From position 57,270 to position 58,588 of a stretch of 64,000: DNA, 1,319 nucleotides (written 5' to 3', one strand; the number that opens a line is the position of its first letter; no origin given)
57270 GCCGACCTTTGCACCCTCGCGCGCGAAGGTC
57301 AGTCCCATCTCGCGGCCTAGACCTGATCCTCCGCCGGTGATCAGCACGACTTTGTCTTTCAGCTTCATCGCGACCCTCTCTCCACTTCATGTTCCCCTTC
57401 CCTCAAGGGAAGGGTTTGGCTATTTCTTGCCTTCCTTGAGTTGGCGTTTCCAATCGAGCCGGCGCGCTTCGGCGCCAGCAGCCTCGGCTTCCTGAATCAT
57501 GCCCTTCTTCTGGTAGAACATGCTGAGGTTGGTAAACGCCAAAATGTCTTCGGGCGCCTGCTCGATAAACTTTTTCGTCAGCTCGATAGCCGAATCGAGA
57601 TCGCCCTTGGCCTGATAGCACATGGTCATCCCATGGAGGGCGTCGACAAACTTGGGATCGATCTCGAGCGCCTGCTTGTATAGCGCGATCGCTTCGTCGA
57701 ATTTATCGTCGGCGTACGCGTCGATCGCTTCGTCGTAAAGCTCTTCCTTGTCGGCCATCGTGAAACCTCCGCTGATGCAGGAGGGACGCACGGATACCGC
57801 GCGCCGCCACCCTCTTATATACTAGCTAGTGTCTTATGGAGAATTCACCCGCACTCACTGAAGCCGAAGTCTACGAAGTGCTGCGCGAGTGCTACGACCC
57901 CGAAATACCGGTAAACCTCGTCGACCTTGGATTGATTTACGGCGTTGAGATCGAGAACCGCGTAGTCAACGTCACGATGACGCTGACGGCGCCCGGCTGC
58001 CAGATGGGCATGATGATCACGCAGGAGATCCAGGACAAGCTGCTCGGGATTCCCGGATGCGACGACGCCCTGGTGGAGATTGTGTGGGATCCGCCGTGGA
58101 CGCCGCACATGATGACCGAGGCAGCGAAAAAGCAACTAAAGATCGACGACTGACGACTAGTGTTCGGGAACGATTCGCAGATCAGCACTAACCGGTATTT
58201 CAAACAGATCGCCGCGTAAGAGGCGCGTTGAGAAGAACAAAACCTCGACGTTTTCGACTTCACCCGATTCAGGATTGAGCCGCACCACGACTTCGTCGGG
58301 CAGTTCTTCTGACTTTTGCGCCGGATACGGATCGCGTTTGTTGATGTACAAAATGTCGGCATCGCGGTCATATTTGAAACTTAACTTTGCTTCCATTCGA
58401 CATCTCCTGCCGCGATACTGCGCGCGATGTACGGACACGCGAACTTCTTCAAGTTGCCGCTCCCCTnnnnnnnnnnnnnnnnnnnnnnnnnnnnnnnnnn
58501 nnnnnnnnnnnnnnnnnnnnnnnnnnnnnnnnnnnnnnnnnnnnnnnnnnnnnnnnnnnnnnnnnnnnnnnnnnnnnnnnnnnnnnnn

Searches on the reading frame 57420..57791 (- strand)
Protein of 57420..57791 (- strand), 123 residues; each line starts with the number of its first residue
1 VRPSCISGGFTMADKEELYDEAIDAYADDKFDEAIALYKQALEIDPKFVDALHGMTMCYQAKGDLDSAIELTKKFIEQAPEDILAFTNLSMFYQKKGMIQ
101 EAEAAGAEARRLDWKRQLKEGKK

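Call 3: search_protein_families(library=pfam, proteins=[window:57420-57791:-], max_evalue=0.01)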
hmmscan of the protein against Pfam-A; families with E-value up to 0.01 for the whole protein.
window:57420-57791:- (123 aa): 20 families
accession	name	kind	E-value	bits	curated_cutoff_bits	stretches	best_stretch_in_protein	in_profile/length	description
PF14559.12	TPR_19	-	6.1e-14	52.5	25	1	26-83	2-59/68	Tetratricopeptide repeat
PF13431.12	TPR_17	-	3e-13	49.4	24.4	2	37-70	1-34/34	Tetratricopeptide repeat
PF07719.23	TPR_2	-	6.6e-13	48.1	27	1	16-47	2-33/34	Tetratricopeptide repeat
PF00515.34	TPR_1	-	4.7e-10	39.3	27.8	1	30-48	16-34/34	Tetratricopeptide repeat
PF13414.12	TPR_11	-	8.9e-10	38.5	26.8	1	30-53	9-32/42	TPR repeat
PF13181.12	TPR_8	-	1.4e-08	34.6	25.7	1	30-47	16-33/34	Tetratricopeptide repeat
PF13176.12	TPR_7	-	4.9e-08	32.9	27.9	0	29-46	13-30/36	Tetratricopeptide repeat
PF13428.12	TPR_14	-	1.9e-07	31.5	23.5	0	26-53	12-39/44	Tetratricopeptide repeat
PF13424.12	TPR_12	-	2.1e-07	31.4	30.1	0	22-46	52-76/77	Tetratricopeptide repeat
PF13432.12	TPR_16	-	6.3e-06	27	32.7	1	19-82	1-64/65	Tetratricopeptide repeat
PF13174.12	TPR_6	-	1.1e-05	26.2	26.3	1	50-81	1-32/33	Tetratricopeptide repeat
PF24575.1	TPR_Slam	-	2.7e-05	25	35.2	0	19-49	51-81/104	Surface lipoprotein assembly modifier, N-terminal TPR repeats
PF13374.12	TPR_10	-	0.00019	21.8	27.5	0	25-44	12-31/42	Tetratricopeptide repeat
PF23558.1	TPR_P4H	-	0.0013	19.2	27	0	56-92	49-85/91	Prolyl 4-hydroxylase peptide-substrate-binding domain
PF25060.1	ARM_TT21_2nd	-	0.0015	18.5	27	1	15-69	56-110/270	Tetratricopeptide repeat protein 21 second ARM domain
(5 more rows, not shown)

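Call 4: search_protein_families(library=ncbifam, proteins=[window:57420-57791:-], max_evalue=0.01)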
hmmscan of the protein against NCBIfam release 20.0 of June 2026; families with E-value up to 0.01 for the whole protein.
window:57420-57791:- (123 aa): 22 families
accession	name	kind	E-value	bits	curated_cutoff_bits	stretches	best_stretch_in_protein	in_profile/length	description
NF002725.1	PRK02603.1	equivalog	1.2e-09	38.5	143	1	19-109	39-132/173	photosystem I assembly protein Ycf3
TIGR02917.1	PEP_TPR_lipo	equivalog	8.5e-09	33.8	312.2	1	28-110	478-560/899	XrtA/PEP-CTERM system TPR-repeat protein PrsT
NF040959.1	MamA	equivalog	1.9e-08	34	200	1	14-102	35-124/204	magnetosome protein MamA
NF033762.1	social_mot_Tgl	equivalog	5.2e-07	29.3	225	1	29-102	114-189/252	social motility TPR repeat lipoprotein Tgl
TIGR02521.1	type_IV_pilW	equivalog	5.7e-06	26.1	154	1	58-105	40-87/234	type IV pilus biogenesis/stability protein PilW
NF033920.0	C39_PA2778_fam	equivalog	5.7e-06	25.9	150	1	14-112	155-253/255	PA2778 family cysteine peptidase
NF033758.1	gliding_GltE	equivalog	1.4e-05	24.3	225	1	25-102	96-173/411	adventurous gliding motility TPR repeat lipoprotein GltE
NF008757.0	PRK11788.1-5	equivalog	2e-05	23.9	363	1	16-111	36-135/388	lipopolysaccharide assembly protein LapB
TIGR00990.1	3a0801s09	subfamily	4.7e-05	22.2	757.25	1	18-98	130-209/615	mitochondrial import receptor subunit TOM70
NF052243.1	T4PFormProtSgmX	equivalog_domain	6.9e-05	21.3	1800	1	14-82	2-70/1065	type IV pili formation protein SgmX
TIGR03939.1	PGA_TPR_OMP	equivalog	8.4e-05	21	366.65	1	29-98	100-169/800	poly-beta-1,6 N-acetyl-D-glucosamine export porin PgaA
TIGR04510.1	mod_pep_cyc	subfamily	8.6e-05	21.2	400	1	18-74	401-457/814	putative peptide modification system cyclase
NF053607.1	CHU_0125_OmpA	equivalog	8.9e-05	21.2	620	1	15-109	19-113/639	CHU_0125 family OmpA-like outer membrane integrity protein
TIGR02552.1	LcrH_SycD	equivalog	0.00021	21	104.8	1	13-71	16-74/136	SycD/LcrH family type III secretion system chaperone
NF011172.0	PRK14574.1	equivalog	0.00057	18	1638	1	22-113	108-199/822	poly-beta-1,6 N-acetyl-D-glucosamine export porin PgaA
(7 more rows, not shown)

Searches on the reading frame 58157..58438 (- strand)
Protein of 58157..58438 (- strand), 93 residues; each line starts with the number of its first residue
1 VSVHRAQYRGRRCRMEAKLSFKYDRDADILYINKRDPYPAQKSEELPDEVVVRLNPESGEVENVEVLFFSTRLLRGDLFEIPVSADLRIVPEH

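Call 3: search_protein_families(library=pfam, proteins=[window:58157-58438:-], max_evalue=0.01)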
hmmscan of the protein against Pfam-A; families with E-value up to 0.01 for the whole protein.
window:58157-58438:- (93 aa): 1 family
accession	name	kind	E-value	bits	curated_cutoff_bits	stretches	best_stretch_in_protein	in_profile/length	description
PF10049.14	DUF2283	-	2.2e-07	31.4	23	1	21-70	2-49/49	Protein of unknown function (DUF2283)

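Call 4: search_protein_families(library=ncbifam, proteins=[window:58157-58438:-], max_evalue=0.01)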
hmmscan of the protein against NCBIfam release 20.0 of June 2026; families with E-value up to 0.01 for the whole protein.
window:58157-58438:- (93 aa): 0 families
